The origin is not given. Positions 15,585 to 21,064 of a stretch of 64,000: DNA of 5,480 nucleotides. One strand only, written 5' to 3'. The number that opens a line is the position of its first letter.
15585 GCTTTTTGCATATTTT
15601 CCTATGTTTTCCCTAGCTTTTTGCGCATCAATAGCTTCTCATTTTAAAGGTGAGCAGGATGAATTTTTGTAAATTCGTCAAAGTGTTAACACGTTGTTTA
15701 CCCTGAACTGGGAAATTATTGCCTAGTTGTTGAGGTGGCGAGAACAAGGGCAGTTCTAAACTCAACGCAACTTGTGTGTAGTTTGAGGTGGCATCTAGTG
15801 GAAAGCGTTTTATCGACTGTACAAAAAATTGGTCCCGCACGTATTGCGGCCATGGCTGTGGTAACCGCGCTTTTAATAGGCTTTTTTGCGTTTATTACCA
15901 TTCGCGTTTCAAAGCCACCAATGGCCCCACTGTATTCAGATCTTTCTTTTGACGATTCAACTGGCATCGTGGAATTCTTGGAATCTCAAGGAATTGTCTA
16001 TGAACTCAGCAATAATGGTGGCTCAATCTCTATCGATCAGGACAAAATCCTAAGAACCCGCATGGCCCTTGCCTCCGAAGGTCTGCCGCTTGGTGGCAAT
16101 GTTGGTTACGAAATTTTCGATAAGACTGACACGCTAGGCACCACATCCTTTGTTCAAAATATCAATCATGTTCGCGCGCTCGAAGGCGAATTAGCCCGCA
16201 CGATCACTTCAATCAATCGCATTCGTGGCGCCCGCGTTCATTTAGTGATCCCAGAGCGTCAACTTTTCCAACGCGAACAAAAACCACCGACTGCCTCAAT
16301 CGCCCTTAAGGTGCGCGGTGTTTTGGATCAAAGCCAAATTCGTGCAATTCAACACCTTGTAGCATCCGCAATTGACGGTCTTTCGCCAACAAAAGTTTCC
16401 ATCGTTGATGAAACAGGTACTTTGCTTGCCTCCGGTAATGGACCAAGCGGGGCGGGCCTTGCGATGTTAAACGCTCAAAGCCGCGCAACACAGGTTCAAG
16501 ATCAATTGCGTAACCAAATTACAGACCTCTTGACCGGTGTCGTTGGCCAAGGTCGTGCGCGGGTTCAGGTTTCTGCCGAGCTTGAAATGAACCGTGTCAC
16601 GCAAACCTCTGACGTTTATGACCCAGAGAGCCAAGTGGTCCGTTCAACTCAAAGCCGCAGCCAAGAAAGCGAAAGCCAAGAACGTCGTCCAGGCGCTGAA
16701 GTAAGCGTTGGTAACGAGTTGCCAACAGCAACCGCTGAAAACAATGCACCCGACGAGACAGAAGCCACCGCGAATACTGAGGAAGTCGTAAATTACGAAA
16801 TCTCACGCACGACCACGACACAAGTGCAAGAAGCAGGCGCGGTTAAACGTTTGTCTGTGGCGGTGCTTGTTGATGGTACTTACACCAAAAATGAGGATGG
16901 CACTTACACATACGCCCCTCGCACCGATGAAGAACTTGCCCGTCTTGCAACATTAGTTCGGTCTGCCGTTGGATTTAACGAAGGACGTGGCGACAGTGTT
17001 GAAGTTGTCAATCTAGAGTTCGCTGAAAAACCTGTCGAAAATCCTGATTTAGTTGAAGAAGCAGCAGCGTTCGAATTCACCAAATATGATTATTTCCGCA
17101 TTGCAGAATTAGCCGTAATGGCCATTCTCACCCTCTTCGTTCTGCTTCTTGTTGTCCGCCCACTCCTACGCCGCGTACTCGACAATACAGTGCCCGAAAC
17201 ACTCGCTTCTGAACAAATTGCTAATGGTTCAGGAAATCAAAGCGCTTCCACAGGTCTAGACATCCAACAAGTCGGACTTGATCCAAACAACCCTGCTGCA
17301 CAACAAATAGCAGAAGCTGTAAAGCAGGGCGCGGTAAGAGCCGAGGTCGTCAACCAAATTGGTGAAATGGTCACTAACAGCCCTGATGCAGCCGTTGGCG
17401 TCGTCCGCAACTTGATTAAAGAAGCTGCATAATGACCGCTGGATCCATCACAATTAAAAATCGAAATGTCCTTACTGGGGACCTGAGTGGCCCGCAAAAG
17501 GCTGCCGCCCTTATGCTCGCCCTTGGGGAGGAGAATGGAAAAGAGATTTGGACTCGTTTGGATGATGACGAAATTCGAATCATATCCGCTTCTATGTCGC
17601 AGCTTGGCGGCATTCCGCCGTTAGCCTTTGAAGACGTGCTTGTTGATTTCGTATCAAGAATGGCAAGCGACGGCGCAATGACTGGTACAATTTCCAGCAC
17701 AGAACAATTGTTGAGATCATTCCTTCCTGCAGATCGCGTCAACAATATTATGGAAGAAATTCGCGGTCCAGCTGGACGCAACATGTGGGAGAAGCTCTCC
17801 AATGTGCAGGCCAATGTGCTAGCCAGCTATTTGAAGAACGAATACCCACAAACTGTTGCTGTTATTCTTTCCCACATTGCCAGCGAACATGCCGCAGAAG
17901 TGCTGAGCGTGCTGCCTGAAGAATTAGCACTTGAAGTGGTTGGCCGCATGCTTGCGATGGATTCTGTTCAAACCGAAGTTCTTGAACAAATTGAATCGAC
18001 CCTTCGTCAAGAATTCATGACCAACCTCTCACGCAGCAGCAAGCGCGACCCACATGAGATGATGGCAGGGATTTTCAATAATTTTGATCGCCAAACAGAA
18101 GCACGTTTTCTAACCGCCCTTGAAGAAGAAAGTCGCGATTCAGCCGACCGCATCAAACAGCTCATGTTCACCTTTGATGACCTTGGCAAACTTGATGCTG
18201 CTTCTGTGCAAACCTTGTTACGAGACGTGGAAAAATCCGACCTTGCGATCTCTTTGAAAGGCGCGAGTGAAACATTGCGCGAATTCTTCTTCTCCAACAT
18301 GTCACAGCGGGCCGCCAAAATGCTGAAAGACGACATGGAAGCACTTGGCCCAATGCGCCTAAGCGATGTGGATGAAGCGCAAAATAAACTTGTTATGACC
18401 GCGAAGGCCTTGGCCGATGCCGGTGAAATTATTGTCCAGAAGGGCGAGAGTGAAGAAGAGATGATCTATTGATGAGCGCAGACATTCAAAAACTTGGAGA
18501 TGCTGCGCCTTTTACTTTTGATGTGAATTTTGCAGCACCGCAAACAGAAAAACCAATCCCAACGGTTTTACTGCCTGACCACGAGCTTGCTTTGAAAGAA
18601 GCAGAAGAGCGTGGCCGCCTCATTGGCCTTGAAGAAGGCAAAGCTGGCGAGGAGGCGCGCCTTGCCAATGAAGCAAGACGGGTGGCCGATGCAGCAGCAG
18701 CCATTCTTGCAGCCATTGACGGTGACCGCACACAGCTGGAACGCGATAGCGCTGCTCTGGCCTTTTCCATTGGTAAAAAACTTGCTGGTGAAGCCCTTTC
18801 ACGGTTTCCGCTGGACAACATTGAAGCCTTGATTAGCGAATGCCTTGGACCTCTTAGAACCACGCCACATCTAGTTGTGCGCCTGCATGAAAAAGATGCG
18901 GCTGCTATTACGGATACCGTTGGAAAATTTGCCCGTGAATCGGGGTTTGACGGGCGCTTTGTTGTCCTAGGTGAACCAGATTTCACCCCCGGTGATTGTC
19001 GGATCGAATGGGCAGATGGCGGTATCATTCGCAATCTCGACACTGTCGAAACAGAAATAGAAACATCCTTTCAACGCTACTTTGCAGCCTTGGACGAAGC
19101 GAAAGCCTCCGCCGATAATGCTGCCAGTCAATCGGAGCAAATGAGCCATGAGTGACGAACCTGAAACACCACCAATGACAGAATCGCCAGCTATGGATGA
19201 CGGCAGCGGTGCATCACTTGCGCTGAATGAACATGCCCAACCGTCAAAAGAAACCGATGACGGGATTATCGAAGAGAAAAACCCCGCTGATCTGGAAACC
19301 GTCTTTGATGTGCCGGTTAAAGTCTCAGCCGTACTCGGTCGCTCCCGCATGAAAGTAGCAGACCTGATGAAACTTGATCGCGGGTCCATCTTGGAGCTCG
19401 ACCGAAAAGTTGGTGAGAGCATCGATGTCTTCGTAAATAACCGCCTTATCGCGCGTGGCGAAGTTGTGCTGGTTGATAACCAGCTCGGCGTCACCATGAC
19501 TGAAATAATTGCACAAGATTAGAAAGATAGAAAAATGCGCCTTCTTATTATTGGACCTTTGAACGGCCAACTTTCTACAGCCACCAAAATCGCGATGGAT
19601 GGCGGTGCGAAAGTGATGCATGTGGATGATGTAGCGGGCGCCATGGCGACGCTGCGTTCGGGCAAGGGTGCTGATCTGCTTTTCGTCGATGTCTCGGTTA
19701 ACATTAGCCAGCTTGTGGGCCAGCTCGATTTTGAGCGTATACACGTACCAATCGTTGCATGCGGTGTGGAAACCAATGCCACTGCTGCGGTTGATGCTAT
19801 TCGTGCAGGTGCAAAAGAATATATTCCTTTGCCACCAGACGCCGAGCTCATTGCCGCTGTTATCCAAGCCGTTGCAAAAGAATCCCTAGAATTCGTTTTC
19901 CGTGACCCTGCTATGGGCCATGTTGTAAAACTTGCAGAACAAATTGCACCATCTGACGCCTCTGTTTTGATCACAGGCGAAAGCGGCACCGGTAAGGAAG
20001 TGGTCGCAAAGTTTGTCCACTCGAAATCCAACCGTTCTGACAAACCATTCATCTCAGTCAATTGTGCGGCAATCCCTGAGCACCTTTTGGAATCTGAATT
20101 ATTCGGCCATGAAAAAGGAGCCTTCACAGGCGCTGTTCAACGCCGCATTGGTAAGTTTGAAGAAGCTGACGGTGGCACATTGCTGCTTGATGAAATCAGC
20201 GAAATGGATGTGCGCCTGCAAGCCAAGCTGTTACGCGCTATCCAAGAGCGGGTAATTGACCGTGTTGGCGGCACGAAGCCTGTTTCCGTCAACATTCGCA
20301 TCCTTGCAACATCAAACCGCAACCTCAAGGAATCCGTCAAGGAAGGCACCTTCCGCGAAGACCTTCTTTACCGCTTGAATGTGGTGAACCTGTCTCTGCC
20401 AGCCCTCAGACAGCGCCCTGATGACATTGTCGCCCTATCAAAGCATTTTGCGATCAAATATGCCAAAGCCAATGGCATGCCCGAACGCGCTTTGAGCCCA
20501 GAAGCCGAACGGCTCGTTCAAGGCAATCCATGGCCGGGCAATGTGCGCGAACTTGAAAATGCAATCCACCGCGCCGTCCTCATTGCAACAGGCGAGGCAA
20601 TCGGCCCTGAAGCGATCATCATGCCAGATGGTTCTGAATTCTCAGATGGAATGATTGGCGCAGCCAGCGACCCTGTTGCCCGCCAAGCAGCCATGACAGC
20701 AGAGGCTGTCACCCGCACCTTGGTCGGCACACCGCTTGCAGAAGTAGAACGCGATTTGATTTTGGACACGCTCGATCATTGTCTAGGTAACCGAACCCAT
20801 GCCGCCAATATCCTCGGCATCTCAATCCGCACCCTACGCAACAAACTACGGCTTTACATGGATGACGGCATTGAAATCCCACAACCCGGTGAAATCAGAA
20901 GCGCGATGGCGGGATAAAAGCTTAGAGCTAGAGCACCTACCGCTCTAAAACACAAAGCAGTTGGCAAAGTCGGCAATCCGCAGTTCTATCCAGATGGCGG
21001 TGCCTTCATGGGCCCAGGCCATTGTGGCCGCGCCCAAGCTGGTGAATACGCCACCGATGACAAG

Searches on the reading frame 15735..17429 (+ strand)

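Call 73: search_protein_families(library=pfam, proteins=[window:15735-17429:+], max_evalue=0.0001)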
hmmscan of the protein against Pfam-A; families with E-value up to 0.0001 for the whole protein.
window:15735-17429:+ (565 aa): 2 families
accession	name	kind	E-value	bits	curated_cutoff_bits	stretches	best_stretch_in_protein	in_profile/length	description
PF01514.23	YscJ_FliF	-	3.3e-60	203.4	24.4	1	59-232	2-178/179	Secretory protein of YscJ/FliF family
PF08345.17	YscJ_FliF_C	-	4.6e-40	137.9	23.8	1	266-429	1-147/147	Flagellar M-ring protein C-terminal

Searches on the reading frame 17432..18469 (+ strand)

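Call 73: search_protein_families(library=pfam, proteins=[window:17432-18469:+], max_evalue=0.0001)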
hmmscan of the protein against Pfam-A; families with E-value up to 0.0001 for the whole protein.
window:17432-18469:+ (346 aa): 4 families
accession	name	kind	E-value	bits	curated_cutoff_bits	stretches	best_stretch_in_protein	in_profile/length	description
PF01706.21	FliG_C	-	6.2e-42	142.7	23.3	1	229-334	2-107/108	FliG C-terminal domain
PF14842.11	FliG_N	-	8.2e-31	107.1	25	1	18-119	2-104/104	FliG N-terminal domain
PF14841.11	FliG_M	-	5.8e-27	94.2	25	1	128-200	2-74/76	FliG middle domain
PF03448.22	MgtE_N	-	5.8e-08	33.6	25.9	0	139-239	3-94/102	MgtE intracellular N domain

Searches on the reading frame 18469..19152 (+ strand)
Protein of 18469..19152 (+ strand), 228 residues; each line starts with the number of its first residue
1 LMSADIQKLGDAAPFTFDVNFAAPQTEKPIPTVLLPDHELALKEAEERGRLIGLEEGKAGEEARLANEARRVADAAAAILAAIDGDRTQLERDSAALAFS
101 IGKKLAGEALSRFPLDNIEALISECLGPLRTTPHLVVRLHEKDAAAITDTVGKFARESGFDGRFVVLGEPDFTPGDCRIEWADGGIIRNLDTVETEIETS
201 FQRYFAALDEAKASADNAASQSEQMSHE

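Call 73: search_protein_families(library=pfam, proteins=[window:18469-19152:+], max_evalue=0.0001)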
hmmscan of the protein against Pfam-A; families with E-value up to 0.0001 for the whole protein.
window:18469-19152:+ (228 aa): 1 family
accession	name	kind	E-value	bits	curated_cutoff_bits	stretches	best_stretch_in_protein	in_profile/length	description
PF02108.21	FliH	-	1.1e-06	29.1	24.1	1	68-186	3-117/128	Flagellar assembly protein FliH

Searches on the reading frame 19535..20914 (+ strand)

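Call 73: search_protein_families(library=pfam, proteins=[window:19535-20914:+], max_evalue=0.0001)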
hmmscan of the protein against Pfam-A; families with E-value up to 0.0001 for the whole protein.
window:19535-20914:+ (460 aa): 5 families
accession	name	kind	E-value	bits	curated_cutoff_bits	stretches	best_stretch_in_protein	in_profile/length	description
PF00158.32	Sigma54_activat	-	2.6e-71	239.1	20.2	1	122-286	3-167/168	Sigma-54 interaction domain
PF14532.12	Sigma54_activ_2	-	1e-20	74.8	25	1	135-291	15-138/138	Sigma-54 interaction domain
PF25601.1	AAA_lid_14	-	5.5e-19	68.2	27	1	292-360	1-69/87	AAA+ ATPase lid domain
PF02954.25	HTH_8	-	3e-14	52.9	22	1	401-439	2-40/42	Bacterial regulatory protein, Fis family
PF07728.20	AAA_5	-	3.1e-06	27.7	22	1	144-264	2-125/139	AAA domain (dynein-related subfamily)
